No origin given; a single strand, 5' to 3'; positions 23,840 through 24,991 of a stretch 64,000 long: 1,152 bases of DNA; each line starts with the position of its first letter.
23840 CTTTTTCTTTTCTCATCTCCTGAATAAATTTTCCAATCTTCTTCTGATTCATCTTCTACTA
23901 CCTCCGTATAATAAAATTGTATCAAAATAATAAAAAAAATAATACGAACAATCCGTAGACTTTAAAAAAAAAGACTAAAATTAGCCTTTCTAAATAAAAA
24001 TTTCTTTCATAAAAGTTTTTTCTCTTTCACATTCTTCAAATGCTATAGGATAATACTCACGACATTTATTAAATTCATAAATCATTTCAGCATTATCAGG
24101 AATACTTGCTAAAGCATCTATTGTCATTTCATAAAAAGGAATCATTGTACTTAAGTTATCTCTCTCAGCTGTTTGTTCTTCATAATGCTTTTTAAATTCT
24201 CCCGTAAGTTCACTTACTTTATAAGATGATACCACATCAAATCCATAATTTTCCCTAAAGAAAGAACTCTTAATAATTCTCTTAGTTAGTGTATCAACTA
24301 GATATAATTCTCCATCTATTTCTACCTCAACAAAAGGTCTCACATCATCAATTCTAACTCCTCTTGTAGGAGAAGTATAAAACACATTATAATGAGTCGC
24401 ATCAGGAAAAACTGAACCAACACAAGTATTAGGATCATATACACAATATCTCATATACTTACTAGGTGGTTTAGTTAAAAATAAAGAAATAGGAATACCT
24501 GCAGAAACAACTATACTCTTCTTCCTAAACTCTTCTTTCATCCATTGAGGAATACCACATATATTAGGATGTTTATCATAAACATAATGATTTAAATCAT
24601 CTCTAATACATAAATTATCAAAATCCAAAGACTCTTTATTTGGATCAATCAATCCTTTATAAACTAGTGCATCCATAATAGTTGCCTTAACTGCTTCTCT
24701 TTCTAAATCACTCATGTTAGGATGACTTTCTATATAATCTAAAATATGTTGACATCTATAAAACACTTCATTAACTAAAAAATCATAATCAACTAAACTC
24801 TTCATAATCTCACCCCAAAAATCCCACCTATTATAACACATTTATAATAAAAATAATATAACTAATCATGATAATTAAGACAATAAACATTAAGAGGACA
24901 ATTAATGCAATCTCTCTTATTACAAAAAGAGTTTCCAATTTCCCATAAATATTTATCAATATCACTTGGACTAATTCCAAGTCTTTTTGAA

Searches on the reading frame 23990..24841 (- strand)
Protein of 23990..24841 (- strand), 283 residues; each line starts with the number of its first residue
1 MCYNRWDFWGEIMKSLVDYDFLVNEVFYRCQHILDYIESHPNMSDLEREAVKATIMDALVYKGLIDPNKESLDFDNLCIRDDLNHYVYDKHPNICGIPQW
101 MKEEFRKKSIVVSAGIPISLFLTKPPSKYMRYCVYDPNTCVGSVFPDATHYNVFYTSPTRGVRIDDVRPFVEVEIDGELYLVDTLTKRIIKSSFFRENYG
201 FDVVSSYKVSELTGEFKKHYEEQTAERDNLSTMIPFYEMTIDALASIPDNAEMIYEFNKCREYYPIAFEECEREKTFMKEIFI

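Call 3: search_protein_families(library=pfam, proteins=[window:23990-24841:-], max_evalue=0.1)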
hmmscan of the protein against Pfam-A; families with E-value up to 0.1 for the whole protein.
window:23990-24841:- (283 aa): 1 family
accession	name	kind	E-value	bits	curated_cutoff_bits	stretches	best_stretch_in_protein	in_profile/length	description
PF05873.17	Mt_ATP-synt_D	-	0.025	14.9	27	1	208-246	98-136/154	ATP synthase D chain, mitochondrial (ATP5H)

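Call 4: search_protein_families(library=ncbifam, proteins=[window:23990-24841:-], max_evalue=0.1)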
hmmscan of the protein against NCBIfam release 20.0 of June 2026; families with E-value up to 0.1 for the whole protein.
window:23990-24841:- (283 aa): 1 family
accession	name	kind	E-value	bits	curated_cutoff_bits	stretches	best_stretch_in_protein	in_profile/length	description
NF043018.1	mycofact_MftB_2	exception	0.077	13.1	62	0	196-232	21-57/76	mycofactocin biosynthesis chaperone MftB2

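Call 5: search_protein_families(library=padloc, proteins=[window:23990-24841:-], max_evalue=0.1)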
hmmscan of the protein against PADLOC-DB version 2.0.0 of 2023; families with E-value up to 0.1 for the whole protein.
window:23990-24841:- (283 aa): 0 families

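Call 6: search_protein_families(library=phrogs, proteins=[window:23990-24841:-], max_evalue=0.01)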
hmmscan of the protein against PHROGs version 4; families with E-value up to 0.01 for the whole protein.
window:23990-24841:- (283 aa): 0 families
